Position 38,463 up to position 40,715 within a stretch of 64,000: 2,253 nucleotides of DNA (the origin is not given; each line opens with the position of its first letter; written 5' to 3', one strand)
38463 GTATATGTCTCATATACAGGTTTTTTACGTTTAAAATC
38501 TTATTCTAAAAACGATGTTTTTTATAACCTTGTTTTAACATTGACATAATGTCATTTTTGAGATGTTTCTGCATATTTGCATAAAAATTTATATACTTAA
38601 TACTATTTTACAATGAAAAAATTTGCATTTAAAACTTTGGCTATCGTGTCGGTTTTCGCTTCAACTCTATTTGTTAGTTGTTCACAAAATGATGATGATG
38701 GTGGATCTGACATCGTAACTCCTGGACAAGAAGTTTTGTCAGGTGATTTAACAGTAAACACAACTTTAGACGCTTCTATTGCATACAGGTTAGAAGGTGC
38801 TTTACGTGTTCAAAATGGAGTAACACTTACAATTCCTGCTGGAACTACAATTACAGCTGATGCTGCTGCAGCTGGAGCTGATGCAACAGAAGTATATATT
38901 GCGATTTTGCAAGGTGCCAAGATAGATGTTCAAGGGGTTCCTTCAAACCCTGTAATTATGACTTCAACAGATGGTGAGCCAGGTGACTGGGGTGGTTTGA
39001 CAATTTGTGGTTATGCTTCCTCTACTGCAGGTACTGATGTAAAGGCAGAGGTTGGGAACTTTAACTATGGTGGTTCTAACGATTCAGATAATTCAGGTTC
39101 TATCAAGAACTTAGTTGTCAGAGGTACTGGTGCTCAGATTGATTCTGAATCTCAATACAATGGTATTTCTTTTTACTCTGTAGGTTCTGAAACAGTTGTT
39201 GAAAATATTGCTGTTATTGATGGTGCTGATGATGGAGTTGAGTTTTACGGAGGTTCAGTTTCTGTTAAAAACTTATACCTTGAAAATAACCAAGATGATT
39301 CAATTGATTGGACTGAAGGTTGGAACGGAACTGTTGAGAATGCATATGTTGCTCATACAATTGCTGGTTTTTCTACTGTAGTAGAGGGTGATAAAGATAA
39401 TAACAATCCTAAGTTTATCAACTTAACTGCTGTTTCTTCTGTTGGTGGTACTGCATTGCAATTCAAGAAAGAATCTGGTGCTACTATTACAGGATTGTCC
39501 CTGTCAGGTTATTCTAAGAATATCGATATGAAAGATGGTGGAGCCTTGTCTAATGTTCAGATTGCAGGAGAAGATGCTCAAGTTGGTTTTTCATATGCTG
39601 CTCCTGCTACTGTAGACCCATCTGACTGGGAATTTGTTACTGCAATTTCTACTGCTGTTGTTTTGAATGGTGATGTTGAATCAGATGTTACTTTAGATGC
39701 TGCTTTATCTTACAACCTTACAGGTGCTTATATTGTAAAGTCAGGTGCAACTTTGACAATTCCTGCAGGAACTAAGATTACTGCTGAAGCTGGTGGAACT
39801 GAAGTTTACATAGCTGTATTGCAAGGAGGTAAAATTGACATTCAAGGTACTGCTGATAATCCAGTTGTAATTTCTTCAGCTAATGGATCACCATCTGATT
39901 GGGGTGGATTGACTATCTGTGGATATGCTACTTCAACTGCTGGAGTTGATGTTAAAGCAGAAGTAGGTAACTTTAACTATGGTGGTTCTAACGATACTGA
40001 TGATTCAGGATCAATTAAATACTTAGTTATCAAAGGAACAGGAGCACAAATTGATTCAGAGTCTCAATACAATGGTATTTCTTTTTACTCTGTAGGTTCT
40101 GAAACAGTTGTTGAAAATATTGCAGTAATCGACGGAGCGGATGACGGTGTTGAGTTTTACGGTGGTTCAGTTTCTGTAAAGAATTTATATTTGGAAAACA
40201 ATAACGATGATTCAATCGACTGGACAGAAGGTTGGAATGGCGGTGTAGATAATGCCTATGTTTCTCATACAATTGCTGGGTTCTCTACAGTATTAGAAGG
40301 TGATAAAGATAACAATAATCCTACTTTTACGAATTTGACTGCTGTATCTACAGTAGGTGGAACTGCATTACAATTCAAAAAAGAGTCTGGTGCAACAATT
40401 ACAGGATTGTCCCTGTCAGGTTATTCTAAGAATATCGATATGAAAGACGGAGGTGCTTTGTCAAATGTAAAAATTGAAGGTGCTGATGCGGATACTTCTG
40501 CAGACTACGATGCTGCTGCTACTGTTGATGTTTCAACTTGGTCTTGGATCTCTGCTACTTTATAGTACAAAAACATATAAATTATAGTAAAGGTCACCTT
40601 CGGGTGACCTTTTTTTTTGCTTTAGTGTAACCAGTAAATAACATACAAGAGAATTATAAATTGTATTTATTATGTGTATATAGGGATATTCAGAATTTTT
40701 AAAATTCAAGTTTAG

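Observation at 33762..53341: Extended phosphate-starvation locus: PhoRB-like TCS, TonB receptor, duplicated lipoprotein and PiT-PhoU, with a T9SS surface module embedded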

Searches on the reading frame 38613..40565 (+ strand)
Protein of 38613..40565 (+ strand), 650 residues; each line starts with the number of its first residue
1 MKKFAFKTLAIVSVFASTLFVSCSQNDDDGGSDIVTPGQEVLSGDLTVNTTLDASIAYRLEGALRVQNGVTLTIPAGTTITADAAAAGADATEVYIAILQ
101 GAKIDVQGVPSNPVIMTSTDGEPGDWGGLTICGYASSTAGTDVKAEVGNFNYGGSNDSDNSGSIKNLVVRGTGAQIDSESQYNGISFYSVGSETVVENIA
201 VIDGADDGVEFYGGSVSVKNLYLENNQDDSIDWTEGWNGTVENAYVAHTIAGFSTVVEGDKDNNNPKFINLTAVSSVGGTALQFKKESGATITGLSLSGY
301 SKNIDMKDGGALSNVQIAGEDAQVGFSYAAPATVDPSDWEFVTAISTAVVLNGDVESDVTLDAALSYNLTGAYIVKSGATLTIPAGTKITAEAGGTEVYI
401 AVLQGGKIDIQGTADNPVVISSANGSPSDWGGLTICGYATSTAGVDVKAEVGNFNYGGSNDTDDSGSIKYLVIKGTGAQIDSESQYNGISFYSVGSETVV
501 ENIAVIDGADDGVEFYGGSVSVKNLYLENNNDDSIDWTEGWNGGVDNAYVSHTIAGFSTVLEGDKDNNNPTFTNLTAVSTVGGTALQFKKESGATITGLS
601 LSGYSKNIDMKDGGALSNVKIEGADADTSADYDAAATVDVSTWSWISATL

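Call 3: search_protein_families(library=pfam, proteins=[window:38613-40565:+])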
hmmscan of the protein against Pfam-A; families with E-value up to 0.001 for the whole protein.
window:38613-40565:+ (650 aa): 0 families

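Call 4: search_protein_families(library=ncbifam, proteins=[window:38613-40565:+])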
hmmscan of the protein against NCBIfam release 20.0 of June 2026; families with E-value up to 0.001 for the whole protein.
window:38613-40565:+ (650 aa): 0 families

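Call 16: find_homologous_proteins(query=window:38613-40565:+)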
Query window:38613-40565:+ (650 aa): 3050 proteins with E <= 0.001 among 8000 candidates; the best 120 are listed.
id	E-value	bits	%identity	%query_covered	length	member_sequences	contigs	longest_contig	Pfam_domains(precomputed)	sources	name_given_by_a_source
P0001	0.0e+0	1547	63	93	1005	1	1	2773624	PF28492.1,PF26113.1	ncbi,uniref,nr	ncbi:molybdopterin-binding protein [Saonia flava]|uniref:Molybdopterin-binding protein n=1 Tax=Saoni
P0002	0.0e+0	1495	61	93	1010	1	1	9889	PF23926.3,PF28492.1,PF26113.1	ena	-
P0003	0.0e+0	1488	61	93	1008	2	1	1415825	PF28492.1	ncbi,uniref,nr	ncbi:hypothetical protein [Croceitalea sp. P059]|uniref:beta strand repeat-containing protein n=1 Ta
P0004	0.0e+0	1452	56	99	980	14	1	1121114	PF13229.13,PF23926.3,PF28492.1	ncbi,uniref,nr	ncbi:beta strand repeat-containing protein [Flagellimonas chongwuensis]|uniref:beta strand repeat-co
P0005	0.0e+0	1392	100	100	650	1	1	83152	PF28492.1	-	-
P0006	0.0e+0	1349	71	99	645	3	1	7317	PF28492.1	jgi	jgi:hypothetical protein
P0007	0.0e+0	1344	70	99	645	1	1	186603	PF28492.1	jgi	jgi:urease beta subunit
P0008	0.0e+0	1344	70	99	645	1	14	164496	PF28492.1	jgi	jgi:hypothetical protein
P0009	0.0e+0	1341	69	99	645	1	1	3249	PF28492.1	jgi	jgi:molybdopterin-binding protein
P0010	0.0e+0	1339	69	99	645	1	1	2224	PF28492.1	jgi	jgi:hypothetical protein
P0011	0.0e+0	1321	69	100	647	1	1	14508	PF28492.1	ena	-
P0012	0.0e+0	1309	64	100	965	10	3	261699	PF13229.13,PF28492.1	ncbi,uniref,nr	ncbi:hypothetical protein [Tenacibaculum piscium]|uniref:Probable lipoprotein n=1 Tax=Tenacibaculum 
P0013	0.0e+0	1225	65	99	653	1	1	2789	PF28492.1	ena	-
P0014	0.0e+0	1204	64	100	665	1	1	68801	PF28492.1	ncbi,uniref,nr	ncbi:hypothetical protein [Marinifilum caeruleilacunae]|uniref:Uncharacterized protein n=1 Tax=Marin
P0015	0.0e+0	1202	66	99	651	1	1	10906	PF28492.1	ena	-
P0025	0.0e+0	1183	64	100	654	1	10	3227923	PF28492.1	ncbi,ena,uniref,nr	ncbi:hypothetical protein SAMN04487762_2773 [Polaribacter sp. Hel1_33_78]|uniref:hypothetical protei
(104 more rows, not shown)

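Call 22: find_encoding_contigs(protein=P0007, flank=10000, max_places=2)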
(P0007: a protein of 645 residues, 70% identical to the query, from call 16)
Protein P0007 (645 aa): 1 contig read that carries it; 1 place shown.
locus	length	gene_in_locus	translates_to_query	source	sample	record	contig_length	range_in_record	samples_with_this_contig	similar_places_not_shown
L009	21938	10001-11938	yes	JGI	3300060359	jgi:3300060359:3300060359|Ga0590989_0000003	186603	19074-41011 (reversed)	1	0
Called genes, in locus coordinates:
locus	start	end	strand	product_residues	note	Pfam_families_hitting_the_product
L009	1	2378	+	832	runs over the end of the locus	PF07715:Plug, PF00593:TonB_dep_Rec_b-barrel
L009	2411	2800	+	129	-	PF00825:Ribonuclease_P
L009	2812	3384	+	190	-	PF02397:Bac_transf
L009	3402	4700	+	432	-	PF02844:GARS_N, PF01071:GARS_A, PF02655:ATP-grasp_3 (weak), PF02786:CPSase_L_D2 (faint), PF02843:GARS_C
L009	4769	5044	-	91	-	-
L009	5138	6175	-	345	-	PF00512:HisKA, PF02518:HATPase_c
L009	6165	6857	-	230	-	PF00072:Response_reg, PF00486:Trans_reg_C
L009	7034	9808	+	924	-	PF13620:CarboxypepD_reg, PF13715:CarbopepD_reg_2, PF07715:Plug, PF00593:TonB_dep_Rec_b-barrel, PF14905:OMP_b-brl_3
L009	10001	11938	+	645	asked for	PF28492:Beta_helix_4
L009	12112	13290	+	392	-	PF07396:Porin_O_P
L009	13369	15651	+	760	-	PF01384:PHO4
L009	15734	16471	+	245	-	PF13482:RNase_H_2, PF10108:DNA_pol_B_exo2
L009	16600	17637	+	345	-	PF00248:Aldo_ket_red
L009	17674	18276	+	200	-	PF13795:HupE_UreJ_2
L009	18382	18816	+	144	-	PF00383:dCMP_cyt_deam_1, PF14437:MafB19-deam, PF14439:Bd3614-deam (weak)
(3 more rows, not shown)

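Call 23: find_encoding_contigs(protein=P0025, flank=10000, max_places=2)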
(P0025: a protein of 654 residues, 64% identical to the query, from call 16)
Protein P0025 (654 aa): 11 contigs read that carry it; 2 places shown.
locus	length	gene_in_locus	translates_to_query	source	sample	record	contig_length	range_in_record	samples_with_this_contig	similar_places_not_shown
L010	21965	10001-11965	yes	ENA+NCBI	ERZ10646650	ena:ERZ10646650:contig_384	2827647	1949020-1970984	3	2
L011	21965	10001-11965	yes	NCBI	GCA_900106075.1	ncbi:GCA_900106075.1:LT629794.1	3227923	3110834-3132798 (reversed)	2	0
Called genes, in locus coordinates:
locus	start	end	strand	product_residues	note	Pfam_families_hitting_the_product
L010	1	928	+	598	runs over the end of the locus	PF01541:GIY-YIG, PF27096:UvrC_M, PF22920:UvrC_RNaseH, PF08459:UvrC_RNaseH_dom, PF12826:HHH_2 (faint)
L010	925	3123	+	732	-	PF01734:Patatin, PF19143:Omp85_2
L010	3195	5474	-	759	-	PF01384:PHO4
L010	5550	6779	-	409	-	PF07396:Porin_O_P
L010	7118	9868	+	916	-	PF13620:CarboxypepD_reg, PF13715:CarbopepD_reg_2, PF07715:Plug, PF00593:TonB_dep_Rec_b-barrel, PF14905:OMP_b-brl_3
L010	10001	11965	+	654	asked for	PF28492:Beta_helix_4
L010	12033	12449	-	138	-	PF00403:HMA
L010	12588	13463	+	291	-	PF00892:EamA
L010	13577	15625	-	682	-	PF00675:Peptidase_M16 (weak), PF05193:Peptidase_M16_C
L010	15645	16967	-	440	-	PF00675:Peptidase_M16, PF05193:Peptidase_M16_C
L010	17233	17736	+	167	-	PF00829:Ribosomal_L21p, PF07498:Rho_N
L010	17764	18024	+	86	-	PF01016:Ribosomal_L27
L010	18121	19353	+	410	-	PF04413:Glycos_transf_N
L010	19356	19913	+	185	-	PF04143:Sulf_transp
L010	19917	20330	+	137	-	PF20398:DUF6691 (weak), PF04143:Sulf_transp (weak)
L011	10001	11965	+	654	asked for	PF28492:Beta_helix_4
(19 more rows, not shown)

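Call 46: search_solved_structures(query=window:38613-40565:+, max_evalue=1)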
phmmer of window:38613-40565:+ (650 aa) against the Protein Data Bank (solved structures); distinct sequences matched with E-value up to 1: 9.
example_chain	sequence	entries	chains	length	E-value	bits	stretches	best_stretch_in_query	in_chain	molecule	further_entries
4zer_1k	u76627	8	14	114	0.051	15.2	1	113-194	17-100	30S ribosomal protein S11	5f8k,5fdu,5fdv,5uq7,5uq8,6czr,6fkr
4v9n_AK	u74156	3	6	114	0.051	15.2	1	113-194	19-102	30S ribosomal protein S11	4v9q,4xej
4yhh_K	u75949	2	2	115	0.052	15.2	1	113-194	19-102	30S ribosomal protein S11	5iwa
5wnq_K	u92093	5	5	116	0.053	15.2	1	113-194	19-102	30S ribosomal protein S11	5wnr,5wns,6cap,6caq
6cao_K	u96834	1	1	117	0.054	15.1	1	113-194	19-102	30S ribosomal protein S11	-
6gzq_K2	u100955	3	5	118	0.055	15.1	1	113-194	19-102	30S ribosomal protein S11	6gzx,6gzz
1x18_G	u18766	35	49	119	0.056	15.1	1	113-194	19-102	30S ribosomal protein S11 | RIBOSOMAL PROTEIN S11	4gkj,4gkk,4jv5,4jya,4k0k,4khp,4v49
1i94_K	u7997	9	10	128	0.063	14.9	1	113-194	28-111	30S RIBOSOMAL PROTEIN S11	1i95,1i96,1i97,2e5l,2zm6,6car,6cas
10px_1k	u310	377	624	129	0.064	14.9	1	113-194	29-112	30S ribosomal protein S11 | Ribosomal protein S11 | 16S Ribosomal protein S11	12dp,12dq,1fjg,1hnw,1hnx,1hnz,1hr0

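Call 60: predict_structure(alignment_id=A3)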
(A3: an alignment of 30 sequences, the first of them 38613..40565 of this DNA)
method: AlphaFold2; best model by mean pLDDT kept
length: 650 residues; sequences in the alignment: 30
mean_pLDDT: 86.3   pTM: 0.55
mean pLDDT of the five models: 86.3, 86.2, 85.5, 84.5, 84.2
residues with pLDDT >= 90: 382; 70-90: 206; 50-70: 26; < 50: 36
segments of 3 or more residues with pLDDT < 50: 1-33
pLDDT, mean of each block of 10 residues (from residue 1): 34 30 26 53 92 82 95 89 78 93 93 84 89 95 87 95 96 86 94 97 93 96 92 93 88 83 88 83 90 88 87 93 86 78 59 91 74 94 88 76 98 90 80 96 91 90 97 91 89 98 96 96 97 92 96 85 86 96 91 93 94 89 94 88 84
secondary structure, 60 per line:
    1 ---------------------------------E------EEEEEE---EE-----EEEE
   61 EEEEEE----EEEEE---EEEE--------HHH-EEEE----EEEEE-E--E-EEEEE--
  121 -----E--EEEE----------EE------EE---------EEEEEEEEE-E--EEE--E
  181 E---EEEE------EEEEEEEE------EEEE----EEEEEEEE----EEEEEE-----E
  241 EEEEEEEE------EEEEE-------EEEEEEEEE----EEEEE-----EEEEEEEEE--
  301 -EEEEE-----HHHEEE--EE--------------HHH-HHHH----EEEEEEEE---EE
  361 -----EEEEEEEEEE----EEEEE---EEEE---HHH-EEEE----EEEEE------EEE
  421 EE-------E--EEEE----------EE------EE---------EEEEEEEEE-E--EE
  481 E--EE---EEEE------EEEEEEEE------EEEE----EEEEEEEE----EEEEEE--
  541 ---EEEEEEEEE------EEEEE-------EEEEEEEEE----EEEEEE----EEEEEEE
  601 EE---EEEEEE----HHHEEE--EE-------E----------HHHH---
elements in order: E41-46 E57-66 E71-75 E79-82 E95-98 E103-107 E114-118 E129-132 E162-170 E175-177 E185-188 E195-202 E209-212 E217-224 E229-234 E240-248 E255-259 E267-275 E280-284 E290-298 E302-306 E315-317 H340-343 E348-355 E366-375 E380-384 E388-391 E399-402 E407-411 E418-422 E433-436 E466-474 E479-481 E489-492 E499-506 E513-516 E521-528 E533-538 E544-552 E559-563 E571-579 E584-589 E594-602 E606-611 E619-621 H644-647

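Call 65: fold_search(model_id=the predicted structure, library=pdb)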
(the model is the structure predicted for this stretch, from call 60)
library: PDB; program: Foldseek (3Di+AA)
matches with E <= 10: 343; with E <= 0.001: 0
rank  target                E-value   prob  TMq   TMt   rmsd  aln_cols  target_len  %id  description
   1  8bwk_D                1.0e-03  0.80  0.20  0.18  23.8       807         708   11  Metagenomic derived PL6 alginate lyase (released 2023-12-20)
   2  8jhh_B                1.3e-03  0.77  0.19  0.17  24.3       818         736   11  Glycoside hydrolase family 55 endo-beta-1,3-glucanase from Microdochium nivale (released 2024-04-03)
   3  5m5z_A                2.9e-03  0.95  0.23  0.20  25.4       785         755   10  Chaetomium thermophilum beta-1-3-glucanase (released 2017-05-17)
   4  2uvf_B                3.1e-03  0.23  0.11  0.12  23.0       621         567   11  Structure of Yersinia enterocolitica Family 28 Exopolygalacturonase in Complex with Digalaturonic Acid (released 2007-05-08)
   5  4oj6_C                4.9e-03  0.41  0.15  0.13  20.7       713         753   10  Crystal Structure of a Putative Tailspike Protein (TSP1, orf210) from Escherichia coli O157:H7 Bacteriohage CBA120; Se (released 2014-03-26)
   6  3eqn_A                5.2e-03  0.72  0.19  0.17  25.0       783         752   11  Crystal structure of beta-1,3-glucanase from Phanerochaete chrysosporium (Lam55A) (released 2009-02-03)
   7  6k0q_A                5.6e-03  0.63  0.14  0.16  19.9       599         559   11  Catalytic domain of GH87 alpha-1,3-glucanase D1068A in complex with nigerose (released 2019-12-25)
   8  4ojp_C                6.5e-03  0.57  0.18  0.16  22.0       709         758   10  Crystal Structure of Putative Tailspike Protein (TSP1, orf210) from Escherichia coli O157:H7 Bacteriohage CBA120 in Co (released 2014-03-26)
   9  7dmk_C                6.5e-03  0.38  0.17  0.15  22.8       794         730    9  PL6 alginate lyase BcAlyPL6 (released 2021-10-06)
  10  8jhh_A                8.9e-03  0.57  0.19  0.17  22.7       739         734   10  Glycoside hydrolase family 55 endo-beta-1,3-glucanase from Microdochium nivale (released 2024-04-03)
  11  5gkd_A                9.3e-03  0.23  0.16  0.14  24.2       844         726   10  Structure of PL6 family alginate lyase AlyGC (released 2017-02-08)
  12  8bwk_A                9.7e-03  0.18  0.14  0.13  22.7       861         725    9  Metagenomic derived PL6 alginate lyase (released 2023-12-20)
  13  4oj5_B                1.0e-02  0.54  0.17  0.15  22.0       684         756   11  Crystal Structure of a Putative Tailspike Protein (TSP1, orf210) from Escherichia coli O157:H7 Bacteriohage CBA120 (released 2014-03-26)
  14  7o7t                  1.0e-02  0.23  0.14  0.13  24.7       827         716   11  Structure of the PL6 family alginate lyase Patl3640 from Pseudoalteromonas atlantica T6c in complex with 4-deoxy-L-eryth (released 2021-07-28)
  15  6k0s_A                1.5e-02  0.85  0.18  0.21  20.7       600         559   11  Catalytic domain of GH87 alpha-1,3-glucanase D1069A in complex with nigerose (released 2019-12-25)
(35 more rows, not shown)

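Call 71: find_related_loci(query=A3, collection=genome_contigs, flank=10000)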
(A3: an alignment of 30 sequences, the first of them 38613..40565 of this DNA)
Query A3 (650 aa) in genome_contigs; peptide patterns used: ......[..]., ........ (x = any residue, [..] = any of these).
600 stretches matched a pattern (row limit reached: there are more); 594 encode a relative of the query (tblastn E <= 1e-3); the best 80 are kept; 80 distinct loci.
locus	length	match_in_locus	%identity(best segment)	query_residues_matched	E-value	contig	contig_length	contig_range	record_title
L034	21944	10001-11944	66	1-650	0e+0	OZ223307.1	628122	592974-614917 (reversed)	MAG: uncultured Sunxiuqinia sp. isolate ca0ff389-0d66-4f98-8792-5b2e3713dedf genome assembly, chromosome: 1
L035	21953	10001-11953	66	1-650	0e+0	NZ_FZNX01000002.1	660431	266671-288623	Lutibacter flavus strain DSM 27993, whole genome shotgun sequence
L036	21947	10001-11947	66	1-650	0e+0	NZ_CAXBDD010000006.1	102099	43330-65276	MAG: uncultured Sunxiuqinia sp. isolate ERR2762106_metabat2_60 ERZ3422020.306, whole genome shotgun sequence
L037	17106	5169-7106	72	1-650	0e+0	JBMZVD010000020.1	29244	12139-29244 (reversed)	MAG: Flavicella sp. isolate ME_XS_2302_6_bin_17 ME_XS_2302_6_bin_17_19, whole genome shotgun sequence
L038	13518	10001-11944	65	1-650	0e+0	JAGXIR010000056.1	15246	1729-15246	MAG: Sunxiuqinia sp. isolate LH_M90 k141_297769, whole genome shotgun sequence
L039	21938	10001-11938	66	6-650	0e+0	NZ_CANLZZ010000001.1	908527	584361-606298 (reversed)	Uncultured Lutibacter sp. isolate 4-1427.fasta NODE_1, whole genome shotgun sequence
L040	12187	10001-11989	66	1-650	0e+0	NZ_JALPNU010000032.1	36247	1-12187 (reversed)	Marinifilum sp. D714 scaffold_32_length=36248, whole genome shotgun sequence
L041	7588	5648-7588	65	1-650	0e+0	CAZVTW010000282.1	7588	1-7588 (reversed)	MAG TPA_asm: uncultured Bacteroidales bacterium isolate binchicken_co8_117 genome assembly, contig: NODE_19098_length_75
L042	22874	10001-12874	64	1-650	0e+0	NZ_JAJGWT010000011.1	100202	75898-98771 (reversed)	Tenacibaculum piscium strain RT-G24 Contig11, whole genome shotgun sequence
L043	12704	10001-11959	64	1-650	0e+0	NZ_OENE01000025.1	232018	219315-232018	Tenacibaculum finnmarkense genomovar ulcerans strain TNO010, whole genome shotgun sequence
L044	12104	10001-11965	64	1-650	0e+0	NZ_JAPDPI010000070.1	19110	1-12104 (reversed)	Plebeiibacterium marinum strain D04 scaffold_70_length=19111, whole genome shotgun sequence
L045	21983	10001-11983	64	1-650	0e+0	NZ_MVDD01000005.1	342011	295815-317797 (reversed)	Labilibaculum filiforme strain 59.16B 2648548680, whole genome shotgun sequence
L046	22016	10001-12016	63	1-650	0e+0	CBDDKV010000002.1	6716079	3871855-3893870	MAG: Bacteroidales bacterium isolate 9480fe01-225e-458e-b31c-9252802a2ee0 genome assembly, contig: contig_2, whole genom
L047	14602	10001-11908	65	12-650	0e+0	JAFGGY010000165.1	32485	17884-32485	MAG: Prolixibacteraceae bacterium isolate Zod_Metabat.1419 k87_11425233, whole genome shotgun sequence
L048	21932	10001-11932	64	1-650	0e+0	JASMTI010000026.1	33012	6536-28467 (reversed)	MAG: Bacteroidales bacterium isolate GSC-VFA-60_REP6 CoA_60C_k149_53650, whole genome shotgun sequence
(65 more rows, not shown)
